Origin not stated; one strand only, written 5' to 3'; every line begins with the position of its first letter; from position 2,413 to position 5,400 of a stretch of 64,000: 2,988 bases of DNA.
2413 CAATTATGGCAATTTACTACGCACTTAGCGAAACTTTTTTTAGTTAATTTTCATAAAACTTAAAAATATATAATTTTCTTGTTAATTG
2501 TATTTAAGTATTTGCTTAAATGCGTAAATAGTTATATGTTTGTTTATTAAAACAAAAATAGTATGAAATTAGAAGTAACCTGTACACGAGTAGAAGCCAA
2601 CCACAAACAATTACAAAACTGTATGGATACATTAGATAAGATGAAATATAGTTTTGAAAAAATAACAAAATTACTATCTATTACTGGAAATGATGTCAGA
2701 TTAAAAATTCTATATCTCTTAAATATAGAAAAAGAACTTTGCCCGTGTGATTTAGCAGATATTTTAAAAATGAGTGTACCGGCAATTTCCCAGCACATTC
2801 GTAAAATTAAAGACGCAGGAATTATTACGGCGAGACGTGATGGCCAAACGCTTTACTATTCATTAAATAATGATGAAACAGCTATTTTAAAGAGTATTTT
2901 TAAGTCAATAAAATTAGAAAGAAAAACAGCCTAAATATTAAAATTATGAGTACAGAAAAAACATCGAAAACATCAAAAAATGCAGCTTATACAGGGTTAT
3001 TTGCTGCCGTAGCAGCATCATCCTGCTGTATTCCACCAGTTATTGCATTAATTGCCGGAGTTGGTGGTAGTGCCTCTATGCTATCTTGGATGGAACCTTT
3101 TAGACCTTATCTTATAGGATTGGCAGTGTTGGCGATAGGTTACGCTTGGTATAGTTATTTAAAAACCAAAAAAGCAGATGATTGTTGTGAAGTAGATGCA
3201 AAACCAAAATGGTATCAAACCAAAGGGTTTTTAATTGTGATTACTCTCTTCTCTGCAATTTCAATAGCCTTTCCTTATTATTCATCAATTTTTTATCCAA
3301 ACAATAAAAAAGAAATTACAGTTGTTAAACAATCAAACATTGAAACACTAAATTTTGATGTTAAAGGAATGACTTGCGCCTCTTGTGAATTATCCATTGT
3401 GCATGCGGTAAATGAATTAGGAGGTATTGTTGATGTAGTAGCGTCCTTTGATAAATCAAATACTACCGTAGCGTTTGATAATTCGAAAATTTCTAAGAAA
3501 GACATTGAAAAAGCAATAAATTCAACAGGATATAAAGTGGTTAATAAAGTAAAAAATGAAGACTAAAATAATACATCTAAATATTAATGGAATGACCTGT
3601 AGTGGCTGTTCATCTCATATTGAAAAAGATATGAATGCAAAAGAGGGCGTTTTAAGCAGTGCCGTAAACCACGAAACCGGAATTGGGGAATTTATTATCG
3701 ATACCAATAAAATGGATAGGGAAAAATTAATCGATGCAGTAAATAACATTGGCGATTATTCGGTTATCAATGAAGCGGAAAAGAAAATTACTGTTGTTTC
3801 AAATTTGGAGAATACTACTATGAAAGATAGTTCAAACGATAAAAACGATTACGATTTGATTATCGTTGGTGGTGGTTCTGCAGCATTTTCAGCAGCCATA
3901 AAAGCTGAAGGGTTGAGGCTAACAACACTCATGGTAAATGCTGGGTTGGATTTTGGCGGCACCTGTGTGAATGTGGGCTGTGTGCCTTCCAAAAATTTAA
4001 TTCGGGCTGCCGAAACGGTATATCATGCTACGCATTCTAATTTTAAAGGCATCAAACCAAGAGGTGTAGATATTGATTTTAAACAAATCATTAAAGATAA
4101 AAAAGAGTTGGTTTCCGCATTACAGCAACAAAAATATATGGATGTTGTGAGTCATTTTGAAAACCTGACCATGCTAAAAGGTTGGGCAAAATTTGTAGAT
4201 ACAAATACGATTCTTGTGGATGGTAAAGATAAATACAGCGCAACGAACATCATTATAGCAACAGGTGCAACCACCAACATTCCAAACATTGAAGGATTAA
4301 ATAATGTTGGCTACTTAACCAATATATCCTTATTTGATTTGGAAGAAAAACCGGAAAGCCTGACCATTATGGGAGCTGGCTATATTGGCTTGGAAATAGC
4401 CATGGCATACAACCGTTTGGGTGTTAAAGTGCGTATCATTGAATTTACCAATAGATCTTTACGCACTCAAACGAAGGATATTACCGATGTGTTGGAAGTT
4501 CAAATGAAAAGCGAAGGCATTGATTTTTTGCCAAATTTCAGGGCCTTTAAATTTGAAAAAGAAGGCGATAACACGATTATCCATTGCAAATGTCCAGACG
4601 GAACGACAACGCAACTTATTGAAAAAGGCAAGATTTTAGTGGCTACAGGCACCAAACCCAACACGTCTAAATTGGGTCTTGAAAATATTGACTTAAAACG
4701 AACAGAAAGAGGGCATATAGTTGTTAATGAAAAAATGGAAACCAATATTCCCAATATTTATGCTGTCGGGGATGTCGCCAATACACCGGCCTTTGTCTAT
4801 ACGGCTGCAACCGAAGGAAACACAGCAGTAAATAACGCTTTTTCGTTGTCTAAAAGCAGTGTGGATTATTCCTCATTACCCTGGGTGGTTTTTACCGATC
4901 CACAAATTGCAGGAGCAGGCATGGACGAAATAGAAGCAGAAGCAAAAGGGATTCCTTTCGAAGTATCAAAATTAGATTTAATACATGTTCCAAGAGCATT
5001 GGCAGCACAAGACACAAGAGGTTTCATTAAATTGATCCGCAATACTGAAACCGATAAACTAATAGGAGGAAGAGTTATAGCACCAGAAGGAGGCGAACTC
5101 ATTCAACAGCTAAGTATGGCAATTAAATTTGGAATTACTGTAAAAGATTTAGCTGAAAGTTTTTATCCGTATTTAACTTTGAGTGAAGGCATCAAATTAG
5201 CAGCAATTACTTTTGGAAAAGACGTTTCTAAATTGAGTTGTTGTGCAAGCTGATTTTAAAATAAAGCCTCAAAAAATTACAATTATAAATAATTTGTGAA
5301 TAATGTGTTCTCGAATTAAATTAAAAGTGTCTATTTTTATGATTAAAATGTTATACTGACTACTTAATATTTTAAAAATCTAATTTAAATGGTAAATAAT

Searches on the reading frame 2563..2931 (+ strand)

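Call 4: search_protein_families(library=ncbifam, proteins=[window:2563-2931:+])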
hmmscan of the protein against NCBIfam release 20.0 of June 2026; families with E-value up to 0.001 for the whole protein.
window:2563-2931:+ (123 aa): 10 families
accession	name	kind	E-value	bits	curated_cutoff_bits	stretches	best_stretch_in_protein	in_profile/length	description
NF033788.1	HTH_metalloreg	subfamily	1.2e-22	79.4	55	1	36-107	3-74/77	metalloregulator ArsR/SmtB family transcription factor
NF033789.1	repress_SdpR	subfamily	4.4e-13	49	100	1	43-103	7-66/79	autorepressor SdpR family transcription factor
NF007528.0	PRK10141.1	subfamily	1e-11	44.7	97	1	36-104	8-76/117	metalloregulator ArsR/SmtB family transcription factor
NF052532.1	TransRegPagRBaca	equivalog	3.7e-10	39.8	170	1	29-107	12-89/99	transcriptional repressor PagR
NF041413.1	ArsR_Rv2640c_fam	equivalog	4.4e-10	40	155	1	42-113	40-113/118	Rv2640c family ArsR-like transcriptional regulator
NF040642.1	sulf_sens_BigR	equivalog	7.7e-10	38.7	155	1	27-110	3-85/95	sulfite-sensing transcriptional repressor BigR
NF045707.1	Dbac_1936_reg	equivalog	3.1e-07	30.3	115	1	38-105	11-77/99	ArsR/SmtB-type metalloregulator TsoR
NF047906.1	CdPbTransRegCmtR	equivalog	5.2e-06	26.3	150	1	42-106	19-82/104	Cd(II)/Pb(II)-sensing metalloregulatory transcriptional regulator CmtR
NF053602.1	Phr_regulator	exception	0.00014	21.5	320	1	34-92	2-59/191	heat shock transcription regulator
NF053755.1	MsvR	equivalog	0.0008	19.2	220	0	38-93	7-61/236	transcriptional factor MsvR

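Call 5: search_protein_families(library=pfam, proteins=[window:2563-2931:+])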
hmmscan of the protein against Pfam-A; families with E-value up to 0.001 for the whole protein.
window:2563-2931:+ (123 aa): 5 families
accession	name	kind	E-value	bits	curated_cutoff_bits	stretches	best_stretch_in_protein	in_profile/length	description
PF01022.26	HTH_5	-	6e-16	58.5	22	1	45-89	3-46/47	Bacterial regulatory protein, arsR family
PF12840.13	HTH_20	-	9.3e-06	26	27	1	42-89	2-49/51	Helix-turn-helix domain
PF13601.12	HTH_34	-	3.2e-05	24.5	27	1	45-92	1-48/80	Winged helix DNA-binding domain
PF13412.12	HTH_24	-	0.00011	22.1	21.9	1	44-89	3-48/48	Winged helix-turn-helix DNA-binding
PF08279.18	HTH_11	-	0.00051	20.3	25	0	46-92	2-50/55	HTH domain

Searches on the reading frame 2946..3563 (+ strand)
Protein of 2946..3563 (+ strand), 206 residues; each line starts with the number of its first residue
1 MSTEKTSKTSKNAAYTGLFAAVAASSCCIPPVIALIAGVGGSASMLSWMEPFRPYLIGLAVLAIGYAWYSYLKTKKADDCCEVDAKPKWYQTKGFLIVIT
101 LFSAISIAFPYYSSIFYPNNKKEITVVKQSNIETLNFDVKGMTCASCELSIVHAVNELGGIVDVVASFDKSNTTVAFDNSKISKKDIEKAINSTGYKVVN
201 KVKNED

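Call 4: search_protein_families(library=ncbifam, proteins=[window:2946-3563:+])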
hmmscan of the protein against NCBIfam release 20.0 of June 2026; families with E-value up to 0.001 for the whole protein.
window:2946-3563:+ (206 aa): 14 families
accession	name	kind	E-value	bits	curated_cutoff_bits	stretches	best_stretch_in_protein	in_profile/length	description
NF033556.1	MerTP_fusion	equivalog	5.5e-77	257.6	180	1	16-198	1-185/186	mercuric transport protein MerTP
NF045683.1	MerT_CopZ_Se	exception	1.2e-21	77.3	375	2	4-126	6-130/235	MerT/CopZ fusion-like heavy metal transport selenoprotein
NF010314.2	PRK13751.2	equivalog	6.7e-18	64.9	150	1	6-117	3-116/116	mercuric ion transporter MerT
NF033795.1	chaper_CopZ_Bs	exception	1.1e-14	54.3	91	1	137-198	4-65/66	copper chaperone CopZ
TIGR00003.1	TIGR00003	subfamily_domain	9.4e-14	51.4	62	1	136-198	3-65/66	copper ion binding protein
NF041115.1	UxxU_metal_bind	equivalog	9.8e-14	51.3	95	1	132-197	3-68/74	metal-binding (seleno)protein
NF033794.2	chaper_CopZ_Eh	exception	2.7e-13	49.8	95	1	136-197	3-64/68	copper chaperone CopZ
TIGR02052.1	MerP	equivalog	1.3e-08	35.3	92.55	1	133-197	23-87/92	mercury resistance system periplasmic binding protein MerP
NF033553.1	MerP_Gpos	exception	7.3e-08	32.3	110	1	122-198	35-111/112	mercury resistance system substrate-binding protein MerP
NF047957.1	CopZ_AFE_1862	equivalog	9.4e-08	32.4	85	1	137-198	3-61/62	CopZ family metallochaperone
NF010311.1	PRK13748.1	subfamily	5.7e-07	28.7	600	1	137-201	3-66/560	mercury(II) reductase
NF008262.1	PRK11033.1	equivalog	1.1e-06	27.4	1005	1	127-202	35-108/731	zinc/cadmium/mercury/lead-transporting ATPase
NF033781.1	chaper_CopP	exception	3e-06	27.3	112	1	136-198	3-64/65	copper-binding metallochaperone CopP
NF033775.1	P_type_ZntA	exception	8.9e-06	24.3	1240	1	125-201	40-114/732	Zn(II)/Cd(II)/Pb(II) translocating P-type ATPase ZntA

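Call 5: search_protein_families(library=pfam, proteins=[window:2946-3563:+])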
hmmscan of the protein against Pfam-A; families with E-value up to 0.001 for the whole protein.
window:2946-3563:+ (206 aa): 2 families
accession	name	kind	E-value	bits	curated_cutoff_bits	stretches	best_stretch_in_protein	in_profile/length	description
PF02411.20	MerT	-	1.8e-15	57.4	32.9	1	7-117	4-116/116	MerT mercuric transport protein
PF00403.32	HMA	-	2e-11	44.6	24.8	1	137-197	2-62/62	Heavy-metal-associated domain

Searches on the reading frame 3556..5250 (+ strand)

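Call 4: search_protein_families(library=ncbifam, proteins=[window:3556-5250:+])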
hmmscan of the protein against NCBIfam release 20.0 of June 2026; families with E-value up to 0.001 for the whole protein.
window:3556-5250:+ (565 aa): 68 families (the best 25 are shown)
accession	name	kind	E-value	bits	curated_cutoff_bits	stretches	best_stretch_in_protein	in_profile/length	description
TIGR02053.1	MerA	equivalog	4.9e-147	490.7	454.45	1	99-564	1-464/465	mercury(II) reductase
NF010311.1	PRK13748.1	subfamily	4.2e-133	445.1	600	1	7-564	2-559/560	mercury(II) reductase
TIGR01350.1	lipoamide_DH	equivalog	3.8e-113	378.6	408.8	1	99-551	2-452/461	dihydrolipoyl dehydrogenase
NF004991.0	PRK06370.1-3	subfamily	6.3e-100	335.1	620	1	94-555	31-489/509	FAD-containing oxidoreductase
NF004947.0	PRK06292.2-5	equivalog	2e-86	290.7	592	1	97-550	2-455/474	dihydrolipoyl dehydrogenase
NF004776.0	PRK06116.1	equivalog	5.9e-85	285.9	480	1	97-533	3-433/450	glutathione-disulfide reductase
NF004992.0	PRK06370.1-4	equivalog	5.5e-84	282.2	629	1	97-544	3-446/459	FAD-containing oxidoreductase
NF004943.0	PRK06292.2-1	equivalog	1.2e-82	278.2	432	1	97-553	2-455/456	dihydrolipoyl dehydrogenase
NF004939.0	PRK06292.1-1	equivalog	2.7e-79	267.1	435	1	96-549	3-454/476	dihydrolipoyl dehydrogenase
NF004946.0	PRK06292.2-4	subfamily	3.1e-77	260.4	634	1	97-549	2-466/487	dihydrolipoyl dehydrogenase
NF003585.0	PRK05249.1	equivalog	7.9e-77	258.8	465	1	95-551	3-455/464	Si-specific NAD(P)(+) transhydrogenase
NF041853.1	hythiocyan_redase_MerA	equivalog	1.9e-75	254.4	650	1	97-545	2-433/440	hypothiocyanous acid reductase MerA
NF005884.0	PRK07846.1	equivalog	3.1e-75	253.5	501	1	97-537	2-434/454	mycothione reductase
NF004945.0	PRK06292.2-3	equivalog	6.5e-74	249.5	494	1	98-547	3-446/457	dihydrolipoyl dehydrogenase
NF005883.0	PRK07845.1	equivalog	2.1e-73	247.9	479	1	100-550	4-456/466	NAD(P)H-quinone dehydrogenase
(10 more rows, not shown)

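Call 5: search_protein_families(library=pfam, proteins=[window:3556-5250:+])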
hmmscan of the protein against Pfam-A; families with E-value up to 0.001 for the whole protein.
window:3556-5250:+ (565 aa): 12 families
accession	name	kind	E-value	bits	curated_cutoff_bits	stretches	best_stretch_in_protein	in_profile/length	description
PF07992.20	Pyr_redox_2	-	8.1e-62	209.7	26.1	1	99-421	1-291/291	Pyridine nucleotide-disulphide oxidoreductase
PF02852.28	Pyr_redox_dim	-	9.9e-29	100.2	25.3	1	442-549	2-109/110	Pyridine nucleotide-disulphide oxidoreductase, dimerisation domain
PF00070.33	Pyr_redox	-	2.2e-15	57.4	22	1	269-339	2-72/82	Pyridine nucleotide-disulphide oxidoreductase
PF13738.12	Pyr_redox_3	-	4.8e-13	49.5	30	1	102-405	1-305/305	Pyridine nucleotide-disulphide oxidoreductase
PF00403.32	HMA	-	3.7e-08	34.1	24.8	1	8-66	2-60/62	Heavy-metal-associated domain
PF01134.28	GIDA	-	1.8e-07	31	22.1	1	100-238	1-150/391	Glucose inhibited division protein A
PF12831.13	FAD_oxidored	-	2.2e-05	24.4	27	1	100-148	1-49/416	FAD dependent oxidoreductase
PF13434.12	Lys_Orn_oxgnase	-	0.00049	19.8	21.3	0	222-312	141-233/339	L-lysine 6-monooxygenase/L-ornithine 5-monooxygenase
PF02737.24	3HCDH_N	-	0.00054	20.3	22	0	269-320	2-53/180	3-hydroxyacyl-CoA dehydrogenase, NAD binding domain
PF00890.30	FAD_binding_2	-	0.00063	19.5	20.4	0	100-137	1-38/414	FAD binding domain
PF01262.27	AlaDh_PNT_C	-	0.00065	19.6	23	0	266-317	28-80/214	Alanine dehydrogenase/PNT, C-terminal domain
PF03486.20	HI0933_like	-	0.00081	19.3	50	0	100-131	2-33/244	HI0933-like protein Rossmann domain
